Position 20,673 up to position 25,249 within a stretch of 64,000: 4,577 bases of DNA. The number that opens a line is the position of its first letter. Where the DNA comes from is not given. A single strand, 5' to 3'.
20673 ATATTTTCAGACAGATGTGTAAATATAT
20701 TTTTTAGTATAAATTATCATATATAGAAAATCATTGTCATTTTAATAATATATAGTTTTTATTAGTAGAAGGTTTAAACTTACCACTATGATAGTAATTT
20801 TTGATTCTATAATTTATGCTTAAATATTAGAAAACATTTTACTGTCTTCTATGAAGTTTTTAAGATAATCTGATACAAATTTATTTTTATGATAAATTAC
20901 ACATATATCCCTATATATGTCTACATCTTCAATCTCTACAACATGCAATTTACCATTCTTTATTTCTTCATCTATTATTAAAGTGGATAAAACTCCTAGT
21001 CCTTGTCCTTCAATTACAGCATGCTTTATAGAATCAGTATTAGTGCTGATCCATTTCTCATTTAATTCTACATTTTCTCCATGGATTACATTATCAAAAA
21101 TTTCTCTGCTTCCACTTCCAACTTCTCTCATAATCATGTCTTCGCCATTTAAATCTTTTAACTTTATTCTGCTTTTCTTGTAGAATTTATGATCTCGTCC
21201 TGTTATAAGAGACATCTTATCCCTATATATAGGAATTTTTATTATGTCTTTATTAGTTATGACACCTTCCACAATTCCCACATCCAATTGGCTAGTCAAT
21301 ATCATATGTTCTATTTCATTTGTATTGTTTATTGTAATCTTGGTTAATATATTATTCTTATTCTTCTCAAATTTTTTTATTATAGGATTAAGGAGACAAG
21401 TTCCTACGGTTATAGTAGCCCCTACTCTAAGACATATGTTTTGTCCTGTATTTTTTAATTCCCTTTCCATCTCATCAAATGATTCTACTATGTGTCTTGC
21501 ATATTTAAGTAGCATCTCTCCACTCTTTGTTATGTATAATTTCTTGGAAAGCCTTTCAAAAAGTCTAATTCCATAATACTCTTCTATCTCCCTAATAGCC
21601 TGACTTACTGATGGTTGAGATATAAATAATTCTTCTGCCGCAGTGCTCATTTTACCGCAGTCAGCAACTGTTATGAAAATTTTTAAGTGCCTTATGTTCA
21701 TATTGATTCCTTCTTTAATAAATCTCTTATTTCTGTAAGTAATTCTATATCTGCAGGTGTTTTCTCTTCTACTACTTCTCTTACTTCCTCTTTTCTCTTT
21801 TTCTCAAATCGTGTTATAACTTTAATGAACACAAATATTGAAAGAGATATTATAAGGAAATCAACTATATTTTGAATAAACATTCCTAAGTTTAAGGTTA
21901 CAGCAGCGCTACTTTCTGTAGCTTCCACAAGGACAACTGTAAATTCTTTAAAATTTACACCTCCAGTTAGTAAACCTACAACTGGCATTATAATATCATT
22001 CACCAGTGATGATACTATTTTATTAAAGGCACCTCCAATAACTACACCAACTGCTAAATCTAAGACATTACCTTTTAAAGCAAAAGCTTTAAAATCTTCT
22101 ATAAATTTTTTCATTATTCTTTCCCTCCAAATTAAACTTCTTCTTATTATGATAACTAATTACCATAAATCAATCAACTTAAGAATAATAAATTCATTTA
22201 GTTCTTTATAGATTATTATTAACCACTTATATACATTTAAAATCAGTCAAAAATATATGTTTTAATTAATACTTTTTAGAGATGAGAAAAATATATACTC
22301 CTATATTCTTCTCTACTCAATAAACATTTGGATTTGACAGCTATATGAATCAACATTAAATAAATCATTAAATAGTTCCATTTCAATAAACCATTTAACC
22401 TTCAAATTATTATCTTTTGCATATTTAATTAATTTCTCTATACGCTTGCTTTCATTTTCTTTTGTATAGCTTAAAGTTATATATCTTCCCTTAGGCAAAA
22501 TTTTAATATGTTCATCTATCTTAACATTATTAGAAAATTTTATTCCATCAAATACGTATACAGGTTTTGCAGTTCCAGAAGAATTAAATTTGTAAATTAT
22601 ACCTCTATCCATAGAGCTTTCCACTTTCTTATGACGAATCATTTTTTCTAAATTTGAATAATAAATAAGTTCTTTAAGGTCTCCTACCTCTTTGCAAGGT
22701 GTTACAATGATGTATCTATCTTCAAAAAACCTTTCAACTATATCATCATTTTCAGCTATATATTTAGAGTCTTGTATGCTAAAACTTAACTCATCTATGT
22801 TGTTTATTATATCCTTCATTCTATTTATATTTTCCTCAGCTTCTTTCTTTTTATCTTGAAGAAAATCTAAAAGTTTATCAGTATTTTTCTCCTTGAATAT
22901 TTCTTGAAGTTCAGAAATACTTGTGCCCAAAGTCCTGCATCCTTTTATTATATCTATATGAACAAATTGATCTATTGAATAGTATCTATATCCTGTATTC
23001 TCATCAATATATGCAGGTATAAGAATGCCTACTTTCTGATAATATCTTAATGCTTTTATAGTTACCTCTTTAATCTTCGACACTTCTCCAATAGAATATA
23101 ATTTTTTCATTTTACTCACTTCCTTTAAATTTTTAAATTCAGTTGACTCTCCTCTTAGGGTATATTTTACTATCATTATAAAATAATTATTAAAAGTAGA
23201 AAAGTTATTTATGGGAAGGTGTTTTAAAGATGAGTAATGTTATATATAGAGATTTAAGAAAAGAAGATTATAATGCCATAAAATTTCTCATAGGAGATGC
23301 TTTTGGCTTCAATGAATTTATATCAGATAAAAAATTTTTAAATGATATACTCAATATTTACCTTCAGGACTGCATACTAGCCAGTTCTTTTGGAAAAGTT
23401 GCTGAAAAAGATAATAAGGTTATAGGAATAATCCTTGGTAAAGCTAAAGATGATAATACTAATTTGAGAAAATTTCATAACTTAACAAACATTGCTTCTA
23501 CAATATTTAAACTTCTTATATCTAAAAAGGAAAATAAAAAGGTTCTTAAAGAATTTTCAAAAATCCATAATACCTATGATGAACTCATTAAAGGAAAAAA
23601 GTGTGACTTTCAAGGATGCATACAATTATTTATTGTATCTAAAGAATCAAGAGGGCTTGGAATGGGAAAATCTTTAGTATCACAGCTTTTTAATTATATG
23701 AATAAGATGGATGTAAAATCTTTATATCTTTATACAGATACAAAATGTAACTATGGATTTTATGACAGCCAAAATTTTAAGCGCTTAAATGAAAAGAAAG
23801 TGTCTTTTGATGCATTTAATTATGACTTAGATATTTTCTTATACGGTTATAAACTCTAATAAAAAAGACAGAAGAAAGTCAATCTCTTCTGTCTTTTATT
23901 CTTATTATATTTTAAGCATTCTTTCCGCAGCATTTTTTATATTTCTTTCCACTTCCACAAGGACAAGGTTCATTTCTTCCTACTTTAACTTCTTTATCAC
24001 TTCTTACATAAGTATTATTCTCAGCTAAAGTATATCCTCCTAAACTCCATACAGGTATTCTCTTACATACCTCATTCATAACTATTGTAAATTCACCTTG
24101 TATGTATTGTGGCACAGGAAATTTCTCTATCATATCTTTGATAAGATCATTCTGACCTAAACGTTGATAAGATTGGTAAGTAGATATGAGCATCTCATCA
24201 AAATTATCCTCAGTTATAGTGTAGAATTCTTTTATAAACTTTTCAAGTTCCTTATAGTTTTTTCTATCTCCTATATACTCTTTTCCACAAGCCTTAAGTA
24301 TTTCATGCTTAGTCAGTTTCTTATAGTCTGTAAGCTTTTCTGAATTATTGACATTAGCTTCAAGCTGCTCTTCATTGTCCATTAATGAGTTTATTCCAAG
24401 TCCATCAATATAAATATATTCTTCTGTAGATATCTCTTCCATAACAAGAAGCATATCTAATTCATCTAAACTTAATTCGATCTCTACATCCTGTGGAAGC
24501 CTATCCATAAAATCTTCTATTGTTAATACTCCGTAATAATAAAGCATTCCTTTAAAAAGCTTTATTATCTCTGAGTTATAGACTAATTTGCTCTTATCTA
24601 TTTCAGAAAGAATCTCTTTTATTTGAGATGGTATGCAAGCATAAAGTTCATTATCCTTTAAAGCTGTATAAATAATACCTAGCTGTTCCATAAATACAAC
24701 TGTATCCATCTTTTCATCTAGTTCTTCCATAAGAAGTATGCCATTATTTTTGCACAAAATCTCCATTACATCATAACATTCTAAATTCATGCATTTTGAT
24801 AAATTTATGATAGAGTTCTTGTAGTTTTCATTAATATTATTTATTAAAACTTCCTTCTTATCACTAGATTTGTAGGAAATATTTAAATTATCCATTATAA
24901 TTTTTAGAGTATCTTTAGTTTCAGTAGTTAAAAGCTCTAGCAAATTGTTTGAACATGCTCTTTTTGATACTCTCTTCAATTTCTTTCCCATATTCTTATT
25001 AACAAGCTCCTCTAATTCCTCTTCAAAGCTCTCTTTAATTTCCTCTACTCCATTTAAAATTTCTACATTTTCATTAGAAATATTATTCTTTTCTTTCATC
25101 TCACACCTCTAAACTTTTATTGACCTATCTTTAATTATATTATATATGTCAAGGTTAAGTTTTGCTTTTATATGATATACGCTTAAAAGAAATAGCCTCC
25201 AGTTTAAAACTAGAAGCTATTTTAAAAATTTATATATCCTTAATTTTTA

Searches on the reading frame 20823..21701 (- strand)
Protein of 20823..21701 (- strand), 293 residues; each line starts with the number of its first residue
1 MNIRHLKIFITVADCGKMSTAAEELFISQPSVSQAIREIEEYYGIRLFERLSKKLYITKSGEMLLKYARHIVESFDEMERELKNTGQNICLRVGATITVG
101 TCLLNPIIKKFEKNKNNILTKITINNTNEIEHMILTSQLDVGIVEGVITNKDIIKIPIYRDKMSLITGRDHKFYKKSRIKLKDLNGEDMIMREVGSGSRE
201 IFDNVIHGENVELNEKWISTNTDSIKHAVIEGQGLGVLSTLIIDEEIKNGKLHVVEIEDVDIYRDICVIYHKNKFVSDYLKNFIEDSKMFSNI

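Call 88: search_protein_families(library=pfam, proteins=[window:20823-21701:-], max_evalue=0.00001)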
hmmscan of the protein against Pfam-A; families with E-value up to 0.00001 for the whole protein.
window:20823-21701:- (293 aa): 2 families
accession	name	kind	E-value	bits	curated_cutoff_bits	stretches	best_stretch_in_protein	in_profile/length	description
PF03466.25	LysR_substrate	-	2.2e-37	128.9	28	1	91-285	8-202/209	LysR substrate binding domain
PF00126.33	HTH_1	-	2.5e-19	69.4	26.6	1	3-62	1-60/60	Bacterial regulatory helix-turn-helix protein, lysR family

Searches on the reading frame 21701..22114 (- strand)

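Call 88: search_protein_families(library=pfam, proteins=[window:21701-22114:-], max_evalue=0.00001)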
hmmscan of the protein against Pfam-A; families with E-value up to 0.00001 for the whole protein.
window:21701-22114:- (138 aa): 1 family
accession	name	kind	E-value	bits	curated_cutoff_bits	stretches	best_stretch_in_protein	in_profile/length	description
PF01741.23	MscL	-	1.9e-42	144.9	27.4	1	4-134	1-123/123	Large-conductance mechanosensitive channel, MscL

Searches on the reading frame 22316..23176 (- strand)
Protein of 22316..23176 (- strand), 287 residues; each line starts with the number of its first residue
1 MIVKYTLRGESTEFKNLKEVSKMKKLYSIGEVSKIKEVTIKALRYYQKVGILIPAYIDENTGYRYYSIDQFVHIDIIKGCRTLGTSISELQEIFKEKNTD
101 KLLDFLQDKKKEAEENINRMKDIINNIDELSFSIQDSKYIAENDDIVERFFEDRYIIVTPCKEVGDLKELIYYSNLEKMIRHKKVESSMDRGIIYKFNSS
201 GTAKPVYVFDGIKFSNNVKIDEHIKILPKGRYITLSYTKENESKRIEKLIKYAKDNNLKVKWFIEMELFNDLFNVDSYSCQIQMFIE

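Call 88: search_protein_families(library=pfam, proteins=[window:22316-23176:-], max_evalue=0.00001)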
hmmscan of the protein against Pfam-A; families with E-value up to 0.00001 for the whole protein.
window:22316-23176:- (287 aa): 2 families
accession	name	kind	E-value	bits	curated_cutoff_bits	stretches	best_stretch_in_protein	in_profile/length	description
PF13411.12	MerR_1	-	8.8e-13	48.6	21.6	1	27-96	1-68/69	MerR HTH family regulatory protein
PF00376.29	MerR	-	3.1e-11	43.3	28.2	1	28-66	1-38/38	MerR family regulatory protein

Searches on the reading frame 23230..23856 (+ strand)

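Call 88: search_protein_families(library=pfam, proteins=[window:23230-23856:+], max_evalue=0.00001)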
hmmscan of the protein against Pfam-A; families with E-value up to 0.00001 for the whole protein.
window:23230-23856:+ (209 aa): 1 family
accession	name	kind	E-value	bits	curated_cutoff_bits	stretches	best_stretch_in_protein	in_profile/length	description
PF00583.31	Acetyltransf_1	-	3.1e-06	27.9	20.7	0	128-178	59-111/116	Acetyltransferase (GNAT) family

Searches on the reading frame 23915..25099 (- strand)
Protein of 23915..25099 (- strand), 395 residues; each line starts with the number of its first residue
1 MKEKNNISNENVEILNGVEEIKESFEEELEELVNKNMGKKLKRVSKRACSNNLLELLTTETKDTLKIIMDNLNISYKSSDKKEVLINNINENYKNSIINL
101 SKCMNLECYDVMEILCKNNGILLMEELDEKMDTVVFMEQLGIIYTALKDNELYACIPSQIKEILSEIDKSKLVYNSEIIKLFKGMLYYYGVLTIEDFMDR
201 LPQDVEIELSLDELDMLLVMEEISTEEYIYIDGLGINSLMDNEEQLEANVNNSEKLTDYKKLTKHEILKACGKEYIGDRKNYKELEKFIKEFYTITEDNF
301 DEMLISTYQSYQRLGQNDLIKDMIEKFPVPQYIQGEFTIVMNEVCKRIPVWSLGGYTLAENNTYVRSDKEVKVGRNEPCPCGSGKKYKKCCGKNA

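Call 88: search_protein_families(library=pfam, proteins=[window:23915-25099:-], max_evalue=0.00001)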
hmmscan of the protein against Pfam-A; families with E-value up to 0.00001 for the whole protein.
window:23915-25099:- (395 aa): 1 family
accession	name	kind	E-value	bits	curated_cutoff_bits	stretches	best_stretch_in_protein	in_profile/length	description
PF02810.21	SEC-C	-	2.9e-10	40.2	20.4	1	375-393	1-19/19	SEC-C motif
